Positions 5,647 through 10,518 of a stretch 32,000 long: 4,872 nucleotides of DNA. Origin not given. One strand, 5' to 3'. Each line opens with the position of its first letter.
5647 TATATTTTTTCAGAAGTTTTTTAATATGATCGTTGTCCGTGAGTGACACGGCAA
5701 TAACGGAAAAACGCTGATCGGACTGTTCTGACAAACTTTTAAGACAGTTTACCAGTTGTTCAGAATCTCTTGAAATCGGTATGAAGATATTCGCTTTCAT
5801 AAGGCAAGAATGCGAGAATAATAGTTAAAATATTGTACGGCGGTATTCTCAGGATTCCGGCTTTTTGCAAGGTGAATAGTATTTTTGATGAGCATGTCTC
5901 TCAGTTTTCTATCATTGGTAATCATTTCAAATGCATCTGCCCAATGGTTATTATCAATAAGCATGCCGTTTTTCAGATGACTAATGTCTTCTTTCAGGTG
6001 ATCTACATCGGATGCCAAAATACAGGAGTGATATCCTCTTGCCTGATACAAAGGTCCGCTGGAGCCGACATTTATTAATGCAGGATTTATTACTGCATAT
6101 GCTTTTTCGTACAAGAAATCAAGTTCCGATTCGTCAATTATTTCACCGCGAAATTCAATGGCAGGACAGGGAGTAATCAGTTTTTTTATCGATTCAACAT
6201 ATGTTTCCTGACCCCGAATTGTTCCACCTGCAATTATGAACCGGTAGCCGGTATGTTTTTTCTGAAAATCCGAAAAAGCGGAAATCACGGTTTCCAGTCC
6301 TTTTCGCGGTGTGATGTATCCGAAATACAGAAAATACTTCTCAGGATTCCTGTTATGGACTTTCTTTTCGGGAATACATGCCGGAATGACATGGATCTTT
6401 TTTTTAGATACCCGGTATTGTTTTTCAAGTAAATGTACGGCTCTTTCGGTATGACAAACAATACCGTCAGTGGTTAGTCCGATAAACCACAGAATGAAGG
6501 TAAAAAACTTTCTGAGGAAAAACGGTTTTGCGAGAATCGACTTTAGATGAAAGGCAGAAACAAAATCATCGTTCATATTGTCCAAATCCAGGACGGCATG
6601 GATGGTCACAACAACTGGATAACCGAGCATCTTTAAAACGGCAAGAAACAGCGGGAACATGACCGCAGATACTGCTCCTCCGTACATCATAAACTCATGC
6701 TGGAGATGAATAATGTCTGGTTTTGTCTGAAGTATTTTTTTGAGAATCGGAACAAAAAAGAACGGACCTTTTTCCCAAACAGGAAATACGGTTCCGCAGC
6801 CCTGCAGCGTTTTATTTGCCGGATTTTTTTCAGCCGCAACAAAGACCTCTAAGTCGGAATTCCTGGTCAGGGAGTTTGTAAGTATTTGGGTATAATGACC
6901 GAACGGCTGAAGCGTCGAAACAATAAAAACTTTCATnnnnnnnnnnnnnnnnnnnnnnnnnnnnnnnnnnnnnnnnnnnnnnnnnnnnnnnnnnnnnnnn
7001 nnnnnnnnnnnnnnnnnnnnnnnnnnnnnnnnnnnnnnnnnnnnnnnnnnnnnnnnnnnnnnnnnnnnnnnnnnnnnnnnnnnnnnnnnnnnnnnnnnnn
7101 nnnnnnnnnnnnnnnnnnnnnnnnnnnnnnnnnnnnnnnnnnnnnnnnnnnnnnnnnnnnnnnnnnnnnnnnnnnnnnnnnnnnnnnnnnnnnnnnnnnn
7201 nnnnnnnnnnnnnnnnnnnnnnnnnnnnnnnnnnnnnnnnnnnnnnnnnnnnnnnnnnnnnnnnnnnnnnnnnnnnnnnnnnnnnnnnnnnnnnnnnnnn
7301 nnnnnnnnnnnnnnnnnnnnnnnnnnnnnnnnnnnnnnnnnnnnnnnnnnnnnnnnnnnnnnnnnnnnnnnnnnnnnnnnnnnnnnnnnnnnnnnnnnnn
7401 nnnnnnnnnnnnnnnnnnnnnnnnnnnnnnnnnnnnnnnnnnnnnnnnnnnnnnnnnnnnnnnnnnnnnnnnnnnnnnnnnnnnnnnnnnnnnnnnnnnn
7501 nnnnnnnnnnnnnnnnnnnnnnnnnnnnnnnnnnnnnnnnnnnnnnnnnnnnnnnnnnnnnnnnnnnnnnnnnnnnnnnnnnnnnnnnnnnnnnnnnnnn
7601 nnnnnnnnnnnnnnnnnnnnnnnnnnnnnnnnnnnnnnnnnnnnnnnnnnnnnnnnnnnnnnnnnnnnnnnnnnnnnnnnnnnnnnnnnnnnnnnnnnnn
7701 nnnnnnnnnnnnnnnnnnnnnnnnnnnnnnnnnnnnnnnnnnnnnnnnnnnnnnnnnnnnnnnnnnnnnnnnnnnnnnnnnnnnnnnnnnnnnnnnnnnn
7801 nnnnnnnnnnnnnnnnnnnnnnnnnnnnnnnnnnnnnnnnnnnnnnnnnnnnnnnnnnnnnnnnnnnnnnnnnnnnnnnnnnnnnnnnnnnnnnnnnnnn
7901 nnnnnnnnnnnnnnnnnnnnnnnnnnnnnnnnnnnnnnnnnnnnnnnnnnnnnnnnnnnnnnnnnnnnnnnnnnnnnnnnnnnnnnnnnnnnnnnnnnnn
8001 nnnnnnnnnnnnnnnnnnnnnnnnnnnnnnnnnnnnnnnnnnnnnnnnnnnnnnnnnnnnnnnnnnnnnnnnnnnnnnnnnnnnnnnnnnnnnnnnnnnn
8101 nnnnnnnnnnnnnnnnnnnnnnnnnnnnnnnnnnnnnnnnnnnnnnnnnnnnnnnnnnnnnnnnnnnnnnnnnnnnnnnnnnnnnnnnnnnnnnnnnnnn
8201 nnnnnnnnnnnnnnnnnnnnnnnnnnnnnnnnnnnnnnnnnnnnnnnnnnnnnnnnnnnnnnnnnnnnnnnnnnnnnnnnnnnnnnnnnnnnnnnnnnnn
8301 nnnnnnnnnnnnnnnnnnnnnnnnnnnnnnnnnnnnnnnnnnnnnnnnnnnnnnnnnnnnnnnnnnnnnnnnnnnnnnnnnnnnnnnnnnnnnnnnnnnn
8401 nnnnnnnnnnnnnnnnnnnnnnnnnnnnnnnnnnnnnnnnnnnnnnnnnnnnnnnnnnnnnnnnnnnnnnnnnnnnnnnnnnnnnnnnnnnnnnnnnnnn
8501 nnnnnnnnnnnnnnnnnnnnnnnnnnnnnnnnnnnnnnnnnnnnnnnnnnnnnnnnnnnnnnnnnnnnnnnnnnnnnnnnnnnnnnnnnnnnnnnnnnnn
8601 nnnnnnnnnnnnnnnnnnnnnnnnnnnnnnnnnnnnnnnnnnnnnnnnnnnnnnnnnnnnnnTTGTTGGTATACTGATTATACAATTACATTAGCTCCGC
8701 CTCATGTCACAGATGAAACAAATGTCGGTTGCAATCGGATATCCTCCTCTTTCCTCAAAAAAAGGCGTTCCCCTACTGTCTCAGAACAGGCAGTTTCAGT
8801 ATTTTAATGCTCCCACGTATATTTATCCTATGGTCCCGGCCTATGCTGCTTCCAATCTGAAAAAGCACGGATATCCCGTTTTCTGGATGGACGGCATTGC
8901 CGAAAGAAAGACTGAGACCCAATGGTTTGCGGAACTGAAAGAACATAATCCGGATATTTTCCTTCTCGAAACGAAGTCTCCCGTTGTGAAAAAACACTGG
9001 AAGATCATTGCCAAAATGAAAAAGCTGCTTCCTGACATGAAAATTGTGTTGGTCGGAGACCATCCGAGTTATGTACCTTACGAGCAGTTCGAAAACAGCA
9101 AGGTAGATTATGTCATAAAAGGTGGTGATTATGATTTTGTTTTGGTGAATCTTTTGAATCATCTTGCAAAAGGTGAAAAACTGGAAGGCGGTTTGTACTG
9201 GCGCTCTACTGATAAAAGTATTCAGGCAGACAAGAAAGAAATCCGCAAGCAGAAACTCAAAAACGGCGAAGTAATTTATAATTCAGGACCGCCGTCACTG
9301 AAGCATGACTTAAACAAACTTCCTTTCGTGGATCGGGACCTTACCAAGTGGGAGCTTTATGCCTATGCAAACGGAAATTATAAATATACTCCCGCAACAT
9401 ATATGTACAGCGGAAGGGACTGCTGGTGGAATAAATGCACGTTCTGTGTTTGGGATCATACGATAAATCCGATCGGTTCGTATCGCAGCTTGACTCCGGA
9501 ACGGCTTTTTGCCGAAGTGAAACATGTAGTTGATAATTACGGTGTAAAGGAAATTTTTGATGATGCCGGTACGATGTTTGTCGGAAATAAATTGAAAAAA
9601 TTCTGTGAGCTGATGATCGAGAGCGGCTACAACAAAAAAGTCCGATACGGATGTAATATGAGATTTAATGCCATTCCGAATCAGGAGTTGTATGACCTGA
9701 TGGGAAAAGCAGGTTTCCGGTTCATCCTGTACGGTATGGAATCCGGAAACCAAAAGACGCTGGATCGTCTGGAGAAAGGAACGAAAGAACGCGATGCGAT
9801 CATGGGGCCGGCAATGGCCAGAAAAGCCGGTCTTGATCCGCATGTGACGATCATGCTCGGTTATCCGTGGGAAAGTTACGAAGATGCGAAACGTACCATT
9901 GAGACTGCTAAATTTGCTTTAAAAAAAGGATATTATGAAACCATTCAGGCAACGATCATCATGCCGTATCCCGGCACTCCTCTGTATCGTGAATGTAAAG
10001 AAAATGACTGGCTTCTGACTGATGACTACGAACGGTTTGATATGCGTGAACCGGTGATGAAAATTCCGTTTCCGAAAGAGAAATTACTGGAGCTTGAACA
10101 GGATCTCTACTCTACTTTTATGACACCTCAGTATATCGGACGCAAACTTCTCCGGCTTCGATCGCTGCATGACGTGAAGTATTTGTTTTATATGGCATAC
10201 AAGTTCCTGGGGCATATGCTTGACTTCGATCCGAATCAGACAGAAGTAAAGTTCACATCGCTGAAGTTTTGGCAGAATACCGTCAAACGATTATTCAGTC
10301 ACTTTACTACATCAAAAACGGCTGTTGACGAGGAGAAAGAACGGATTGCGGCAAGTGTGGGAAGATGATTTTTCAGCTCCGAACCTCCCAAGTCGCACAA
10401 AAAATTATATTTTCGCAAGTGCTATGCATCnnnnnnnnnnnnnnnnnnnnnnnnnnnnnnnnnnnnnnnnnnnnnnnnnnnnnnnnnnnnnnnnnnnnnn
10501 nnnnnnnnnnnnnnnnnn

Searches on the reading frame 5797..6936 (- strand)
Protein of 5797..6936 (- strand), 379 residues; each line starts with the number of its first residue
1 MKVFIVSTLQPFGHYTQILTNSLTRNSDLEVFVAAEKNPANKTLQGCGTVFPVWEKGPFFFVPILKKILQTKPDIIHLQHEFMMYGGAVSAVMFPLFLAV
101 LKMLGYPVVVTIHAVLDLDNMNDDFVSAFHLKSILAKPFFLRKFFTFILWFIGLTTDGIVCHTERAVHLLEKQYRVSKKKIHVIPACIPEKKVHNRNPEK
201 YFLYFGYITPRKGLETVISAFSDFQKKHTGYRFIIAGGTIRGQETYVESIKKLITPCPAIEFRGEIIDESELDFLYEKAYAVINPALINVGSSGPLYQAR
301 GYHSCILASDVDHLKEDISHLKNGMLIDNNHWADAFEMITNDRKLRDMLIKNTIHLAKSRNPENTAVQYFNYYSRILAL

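Call 6: search_protein_families(library=pfam, proteins=[window:5797-6936:-], max_evalue=0.01)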
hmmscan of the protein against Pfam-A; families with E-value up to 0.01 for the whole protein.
window:5797-6936:- (379 aa): 3 families
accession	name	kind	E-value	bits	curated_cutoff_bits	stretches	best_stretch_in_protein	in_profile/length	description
PF00534.26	Glycos_transf_1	-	1.1e-13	51.6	26.4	1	192-353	7-169/172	Glycosyl transferases group 1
PF13439.12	Glyco_transf_4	-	4.8e-13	49.9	28.5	1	49-188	49-166/170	Glycosyltransferase Family 4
PF13692.12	Glyco_trans_1_4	-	4.6e-11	43.6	27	1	200-337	2-137/142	Glycosyl transferases group 1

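Call 7: search_protein_families(library=ncbifam, proteins=[window:5797-6936:-], max_evalue=0.01)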
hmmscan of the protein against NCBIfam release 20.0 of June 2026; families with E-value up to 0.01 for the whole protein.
window:5797-6936:- (379 aa): 9 families
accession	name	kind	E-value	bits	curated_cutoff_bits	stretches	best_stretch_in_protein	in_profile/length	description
NF038229.1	Glyco4_Geo_Pelo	equivalog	8.5e-16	57.9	400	1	157-377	111-337/338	GPMC system family 4 glycosyltransferase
TIGR04157.1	glyco_rSAM_CFB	subfamily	2.5e-08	33.4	400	1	156-277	170-299/406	TIGR04157 family glycosyltransferase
NF050056.1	ProtGlycPglH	equivalog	1.3e-05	24.5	600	1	179-362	157-339/354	GalNAc-alpha-(1->4)-GalNAc-alpha-(1->3)-diNAcBac-PP-undecaprenol alpha-1,4-N-acetyl-D-galactosaminyltransferase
NF038295.1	EPS_HpsP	equivalog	0.00012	21.3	550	1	196-257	204-264/388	hormogonium polysaccharide biosynthesis glycosyltransferase HpsP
TIGR04063.1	stp3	hypoth_equivalog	0.0006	18.8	442.05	1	207-377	221-396/397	TIGR04063 family PEP-CTERM/XrtA system glycosyltransferase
NF046085.1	XrtY_assoc_Gly1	equivalog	0.0018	17.2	400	1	177-284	180-291/387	XrtY-associated glycosyltransferase XYAG1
TIGR03449.1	mycothiol_MshA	equivalog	0.0041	16.1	462.5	1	200-376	221-403/406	D-inositol-3-phosphate glycosyltransferase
TIGR04047.1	MSMEG_0565_glyc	hypoth_equivalog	0.0046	16.1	259.85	1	199-283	193-281/373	MSMEG_0565 family glycosyltransferase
NF049988.1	MGlcDAGSynMgs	equivalog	0.0097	15.3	400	0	207-239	221-253/398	alpha-monoglucosyldiacylglycerol synthase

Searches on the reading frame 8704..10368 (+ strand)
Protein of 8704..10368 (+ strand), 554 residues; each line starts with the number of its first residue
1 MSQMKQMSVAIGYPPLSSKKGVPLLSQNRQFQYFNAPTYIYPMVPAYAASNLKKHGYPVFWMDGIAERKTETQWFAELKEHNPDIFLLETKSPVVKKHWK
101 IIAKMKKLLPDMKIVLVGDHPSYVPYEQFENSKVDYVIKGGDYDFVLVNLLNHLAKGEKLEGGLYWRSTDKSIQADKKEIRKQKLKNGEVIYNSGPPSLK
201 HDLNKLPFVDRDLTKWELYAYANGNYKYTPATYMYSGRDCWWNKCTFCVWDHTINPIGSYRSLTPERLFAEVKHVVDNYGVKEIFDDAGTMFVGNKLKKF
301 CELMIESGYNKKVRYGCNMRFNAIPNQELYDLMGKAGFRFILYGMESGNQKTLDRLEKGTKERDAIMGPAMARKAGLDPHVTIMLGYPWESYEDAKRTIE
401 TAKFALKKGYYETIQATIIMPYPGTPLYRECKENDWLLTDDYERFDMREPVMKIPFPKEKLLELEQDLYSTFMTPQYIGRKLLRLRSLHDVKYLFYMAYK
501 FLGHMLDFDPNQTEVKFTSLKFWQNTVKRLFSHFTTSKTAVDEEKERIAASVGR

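Call 6: search_protein_families(library=pfam, proteins=[window:8704-10368:+], max_evalue=0.01)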
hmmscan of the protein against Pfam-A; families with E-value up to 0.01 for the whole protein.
window:8704-10368:+ (554 aa): 3 families
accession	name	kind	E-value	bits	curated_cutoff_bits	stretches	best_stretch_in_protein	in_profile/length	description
PF04055.27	Radical_SAM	-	1.1e-14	55.4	29.5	1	237-401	4-165/166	Radical SAM superfamily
PF02310.24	B12-binding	-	6.6e-06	26.4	32.1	1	41-140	13-111/121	B12 binding domain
PF25199.1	nSTAND_NTPase5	-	0.0057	16.9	34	0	48-116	64-130/145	Novel STAND NTPase 5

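Call 7: search_protein_families(library=ncbifam, proteins=[window:8704-10368:+], max_evalue=0.01)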
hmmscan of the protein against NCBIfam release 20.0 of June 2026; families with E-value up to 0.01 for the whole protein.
window:8704-10368:+ (554 aa): 19 families
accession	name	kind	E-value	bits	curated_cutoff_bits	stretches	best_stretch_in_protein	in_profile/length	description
TIGR03471.1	HpnJ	equivalog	7.2e-43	147.1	577.6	1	83-480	69-441/472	hopanoid biosynthesis associated radical SAM protein HpnJ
TIGR02026.1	BchE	equivalog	1.9e-30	106.2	481.35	1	42-474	22-429/497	magnesium-protoporphyrin IX monomethyl ester anaerobic oxidative cyclase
TIGR04479.1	bcpD_PhpK_rSAM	subfamily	3.1e-18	65.5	600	1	232-400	242-404/504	PhpK family radical SAM P-methyltransferase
TIGR04367.1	HpnR_B12_rSAM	equivalog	2.8e-16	59.1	650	1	196-462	155-402/490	hopanoid C-3 methylase HpnR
NF050148.1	rSAM_ApyD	equivalog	3.3e-16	58.8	750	1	103-433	95-395/645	RiPP biosynthesis radical SAM protein ApyD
TIGR03975.1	rSAM_ocin_1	subfamily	4.5e-16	58.5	281.85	1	103-397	149-422/606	RiPP maturation radical SAM C-methyltransferase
TIGR04013.1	B12_SAM_MJ_1487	hypoth_equivalog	2.1e-15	56.4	251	2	340-430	268-356/382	TIGR04013 family B12-binding domain/radical SAM domain-containing protein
TIGR04072.2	rSAM_ladder_B12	equivalog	6.2e-14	51.5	360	2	238-403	187-347/443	lipid biosynthesis B12-binding/radical SAM protein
NF033070.1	rSAM_AprD4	equivalog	7.4e-12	44.9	500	1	202-453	169-411/456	AprD4 family radical SAM diol-dehydratase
NF038361.1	rSAM_Sden_1168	equivalog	5e-11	41.8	575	1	133-434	198-476/560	Sden_1168 family B12-binding radical SAM P-methyltransferase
TIGR04014.1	B12_SAM_MJ_0865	equivalog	3.2e-10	39.4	360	1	175-431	113-358/434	methyl-coenzyme M reductase glutamine C-methyltransferase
TIGR04295.1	B12_rSAM_oligo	hypoth_equivalog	1.3e-08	34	400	1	33-430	16-383/422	TIGR04295 family B12-binding domain-containing radical SAM protein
NF040546.1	rSAM_CUAEP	equivalog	1.2e-07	30.8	500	1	100-401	66-337/468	CUAEP/CCAEP-tail radical SAM (seleno)protein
NF040542.1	rSAM_RCCLKC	equivalog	0.00015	21.1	450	0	94-186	61-152/423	arsinothricin biosynthesis radical SAM protein ArsL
NF033712.0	B12_rSAM_KedN5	subfamily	0.0002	19.7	700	1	80-284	60-244/624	KedN5 family methylcobalamin-dependent radical SAM C-methyltransferase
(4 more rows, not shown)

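Call 65: search_solved_structures(query=A4, max_evalue=1)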
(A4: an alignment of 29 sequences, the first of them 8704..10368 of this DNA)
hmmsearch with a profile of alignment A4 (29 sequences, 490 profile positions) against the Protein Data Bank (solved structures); distinct sequences matched with E-value up to 1: 7.
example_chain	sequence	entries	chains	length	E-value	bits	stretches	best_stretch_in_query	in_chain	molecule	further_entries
9ccb_A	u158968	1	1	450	2.1e-13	53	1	211-409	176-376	Radical SAM core domain-containing protein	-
6fd2_B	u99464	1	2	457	1e-10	44.1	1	229-433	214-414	Putative apramycin biosynthetic oxidoreductase 4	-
5ul2_A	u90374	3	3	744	1.2e-07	34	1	67-361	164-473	OxsB protein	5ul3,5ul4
6p78_A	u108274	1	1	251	0.00014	23.9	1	214-390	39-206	Queuine lyase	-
9p2u_A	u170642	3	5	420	0.094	14.6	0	309-381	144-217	Radical S-adenosylmethionine methyltransferase NocN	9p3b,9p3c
4jc0_A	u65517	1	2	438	0.12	14.2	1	206-263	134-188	Ribosomal protein S12 methylthiotransferase RimO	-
2qgq_A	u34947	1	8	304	0.13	14.1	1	209-263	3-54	Protein TM_1862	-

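Call 71: find_homologous_proteins(query=window:8704-10368:+, max_evalue=1e-10)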
Query window:8704-10368:+ (554 aa): 6374 proteins with E <= 1e-10 among 8000 candidates; the best 120 are listed.
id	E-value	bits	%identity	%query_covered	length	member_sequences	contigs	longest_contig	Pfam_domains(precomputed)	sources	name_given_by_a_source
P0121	0.0e+0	1196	90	100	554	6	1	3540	PF04055.28,PF25199.2,PF02310.25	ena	-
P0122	0.0e+0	1189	90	100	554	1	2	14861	PF04055.28,PF02310.25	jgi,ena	-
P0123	0.0e+0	1186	89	100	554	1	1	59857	PF04055.28,PF02310.25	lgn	-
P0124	0.0e+0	1139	87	99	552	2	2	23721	PF04055.28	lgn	-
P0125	0.0e+0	1119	83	100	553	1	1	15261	PF04055.28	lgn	-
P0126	0.0e+0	1112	83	100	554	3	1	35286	PF04055.28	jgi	-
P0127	0.0e+0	1100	82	100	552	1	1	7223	PF04055.28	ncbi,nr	ncbi:radical SAM protein [Candidatus Woesebacteria bacterium]|nr:radical SAM protein [Candidatus Woe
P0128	0.0e+0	1077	81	99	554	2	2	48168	PF04055.28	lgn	-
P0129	0.0e+0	1057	80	99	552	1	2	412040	PF04055.28,PF02310.25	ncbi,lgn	-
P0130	0.0e+0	1057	80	99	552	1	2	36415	PF04055.28,PF02310.25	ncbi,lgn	-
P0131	0.0e+0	1056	80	99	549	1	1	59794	PF04055.28,PF02310.25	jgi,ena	-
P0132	0.0e+0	1056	80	99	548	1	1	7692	PF04055.28,PF02310.25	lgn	-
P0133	0.0e+0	1055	80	99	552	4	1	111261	PF04055.28,PF02310.25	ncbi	-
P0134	0.0e+0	1053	80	99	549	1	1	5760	PF04055.28,PF02310.25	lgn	-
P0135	0.0e+0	1047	79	99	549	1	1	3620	PF04055.28,PF02310.25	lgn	-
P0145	4.5e-298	1008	76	99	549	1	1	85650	PF04055.28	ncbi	ncbi:MAG: radical SAM protein [Weeksellaceae bacterium]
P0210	1.9e-279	946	72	99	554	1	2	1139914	PF04055.28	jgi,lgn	jgi:radical SAM superfamily enzyme YgiQ (UPF0313 family)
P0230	1.5e-277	940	72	97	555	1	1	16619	PF04055.28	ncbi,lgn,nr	ncbi:B12-binding domain-containing radical SAM protein [Candidatus Peregrinibacteria bacterium]|nr:B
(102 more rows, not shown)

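Call 83: find_encoding_contigs(protein=P0145, flank=7000, max_places=1)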
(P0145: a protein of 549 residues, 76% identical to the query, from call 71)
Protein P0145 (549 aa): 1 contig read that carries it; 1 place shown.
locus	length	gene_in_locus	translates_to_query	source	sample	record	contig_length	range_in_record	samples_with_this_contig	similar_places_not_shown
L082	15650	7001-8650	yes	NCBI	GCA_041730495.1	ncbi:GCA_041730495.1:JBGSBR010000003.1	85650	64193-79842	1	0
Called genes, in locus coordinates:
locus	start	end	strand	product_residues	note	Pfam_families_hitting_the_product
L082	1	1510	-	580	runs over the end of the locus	PF00009:GTP_EFTU, PF00679:EFG_C, PF06421:LepA_C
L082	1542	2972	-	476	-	PF00224:PK, PF02887:PK_C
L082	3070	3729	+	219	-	-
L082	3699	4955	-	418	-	PF05221:AdoHcyase, PF02826:2-Hacid_dh_C (weak), PF00670:AdoHcyase_NAD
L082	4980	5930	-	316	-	PF00294:PfkB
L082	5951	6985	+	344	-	PF00535:Glycos_transf_2, PF10111:Glyco_tranf_2_2 (faint), PF13641:Glyco_tranf_2_3 (faint), PF13632:Glyco_trans_2_3 (weak)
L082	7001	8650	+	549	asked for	PF04055:Radical_SAM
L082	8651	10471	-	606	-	PF13424:TPR_12, PF00515:TPR_1 (weak), PF07719:TPR_2 (weak), PF13414:TPR_11, PF13432:TPR_16, PF14559:TPR_19, PF00515:TPR_1 (weak), PF07719:TPR_2 (weak), +11 more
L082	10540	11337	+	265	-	PF00535:Glycos_transf_2, PF10111:Glyco_tranf_2_2, PF13641:Glyco_tranf_2_3 (faint)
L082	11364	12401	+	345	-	PF01073:3Beta_HSD (weak), PF01370:Epimerase, PF02719:Polysacc_synt_2, PF04321:RmlD_sub_bind, PF07993:NAD_binding_4, PF16363:GDP_Man_Dehyd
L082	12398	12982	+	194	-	-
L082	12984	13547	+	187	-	PF25084:LbH_EIF2B (faint), PF25087:GMPPB_C (faint), PF00132:Hexapep, PF14602:Hexapep_2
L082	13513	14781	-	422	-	PF08421:Methyltransf_13, PF13489:Methyltransf_23, PF08241:Methyltransf_11 (weak), PF08242:Methyltransf_12, PF13649:Methyltransf_25 (weak), PF08484:Methyltransf_14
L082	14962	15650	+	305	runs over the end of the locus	PF00535:Glycos_transf_2, PF13641:Glyco_tranf_2_3 (weak)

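Call 84: find_encoding_contigs(protein=P0230, flank=7000, max_places=1)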
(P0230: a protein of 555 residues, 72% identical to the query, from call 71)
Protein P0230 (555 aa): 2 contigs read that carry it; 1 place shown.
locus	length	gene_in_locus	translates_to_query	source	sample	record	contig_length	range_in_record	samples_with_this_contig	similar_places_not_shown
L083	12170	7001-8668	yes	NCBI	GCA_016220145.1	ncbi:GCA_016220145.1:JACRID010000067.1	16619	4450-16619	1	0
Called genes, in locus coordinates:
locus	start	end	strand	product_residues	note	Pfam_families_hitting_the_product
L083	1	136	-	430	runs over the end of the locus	PF05221:AdoHcyase, PF00670:AdoHcyase_NAD, PF02826:2-Hacid_dh_C, PF07991:KARI_N (weak)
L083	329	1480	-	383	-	PF00438:S-AdoMet_synt_N, PF02772:S-AdoMet_synt_M, PF02773:S-AdoMet_synt_C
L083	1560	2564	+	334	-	PF00535:Glycos_transf_2, PF13641:Glyco_tranf_2_3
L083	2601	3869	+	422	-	PF01943:Polysacc_synt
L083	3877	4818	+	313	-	PF00535:Glycos_transf_2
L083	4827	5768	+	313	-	PF01073:3Beta_HSD, PF01370:Epimerase, PF02719:Polysacc_synt_2 (faint), PF04321:RmlD_sub_bind (weak), PF07993:NAD_binding_4 (faint), PF16363:GDP_Man_Dehyd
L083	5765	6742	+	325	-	PF00535:Glycos_transf_2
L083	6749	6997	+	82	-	PF13459:Fer4_15, PF13370:Fer4_13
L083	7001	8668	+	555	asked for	PF04055:Radical_SAM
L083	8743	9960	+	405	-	PF13173:AAA_14, PF13635:DUF4143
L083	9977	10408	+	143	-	PF08241:Methyltransf_11, PF08242:Methyltransf_12 (faint), PF13649:Methyltransf_25 (weak)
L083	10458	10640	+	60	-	-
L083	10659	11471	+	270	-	PF00535:Glycos_transf_2, PF10111:Glyco_tranf_2_2, PF13641:Glyco_tranf_2_3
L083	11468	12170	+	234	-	PF13489:Methyltransf_23, PF13649:Methyltransf_25, PF13847:Methyltransf_31, PF08241:Methyltransf_11, PF08242:Methyltransf_12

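Call 85: find_encoding_contigs(protein=P0210, flank=7000, max_places=1)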
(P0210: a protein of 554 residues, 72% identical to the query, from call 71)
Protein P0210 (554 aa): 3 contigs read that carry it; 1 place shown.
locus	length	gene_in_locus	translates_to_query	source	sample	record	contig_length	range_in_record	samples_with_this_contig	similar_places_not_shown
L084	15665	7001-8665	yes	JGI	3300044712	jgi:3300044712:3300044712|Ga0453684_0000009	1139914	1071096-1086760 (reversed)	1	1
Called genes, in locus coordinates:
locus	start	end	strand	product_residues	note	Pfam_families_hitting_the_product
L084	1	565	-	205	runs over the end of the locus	-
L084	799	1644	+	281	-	PF00535:Glycos_transf_2, PF10111:Glyco_tranf_2_2 (weak)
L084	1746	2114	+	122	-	PF05635:23S_rRNA_IVP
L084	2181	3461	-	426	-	PF05221:AdoHcyase, PF00670:AdoHcyase_NAD, PF02826:2-Hacid_dh_C, PF07991:KARI_N (weak)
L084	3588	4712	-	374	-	PF00294:PfkB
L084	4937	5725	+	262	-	PF00535:Glycos_transf_2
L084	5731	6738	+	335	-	PF00535:Glycos_transf_2, PF10111:Glyco_tranf_2_2 (weak), PF13641:Glyco_tranf_2_3 (weak), PF13632:Glyco_trans_2_3 (weak)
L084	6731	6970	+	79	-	PF13459:Fer4_15 (weak), PF13370:Fer4_13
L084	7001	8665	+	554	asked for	PF04055:Radical_SAM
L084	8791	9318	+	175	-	-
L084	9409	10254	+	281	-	PF00535:Glycos_transf_2, PF10111:Glyco_tranf_2_2, PF13641:Glyco_tranf_2_3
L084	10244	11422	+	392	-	PF13439:Glyco_transf_4, PF13579:Glyco_trans_4_4, PF20706:GT4-conflict, PF00534:Glycos_transf_1, PF13692:Glyco_trans_1_4, PF13524:Glyco_trans_1_2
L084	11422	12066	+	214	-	PF01209:Ubie_methyltran, PF13489:Methyltransf_23, PF08241:Methyltransf_11, PF08242:Methyltransf_12, PF13649:Methyltransf_25, PF13847:Methyltransf_31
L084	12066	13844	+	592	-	PF13522:GATase_6, PF12481:DUF3700 (weak), PF13537:GATase_7, PF00733:Asn_synthase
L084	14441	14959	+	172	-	PF00534:Glycos_transf_1, PF13692:Glyco_trans_1_4, PF26337:Gtf3_C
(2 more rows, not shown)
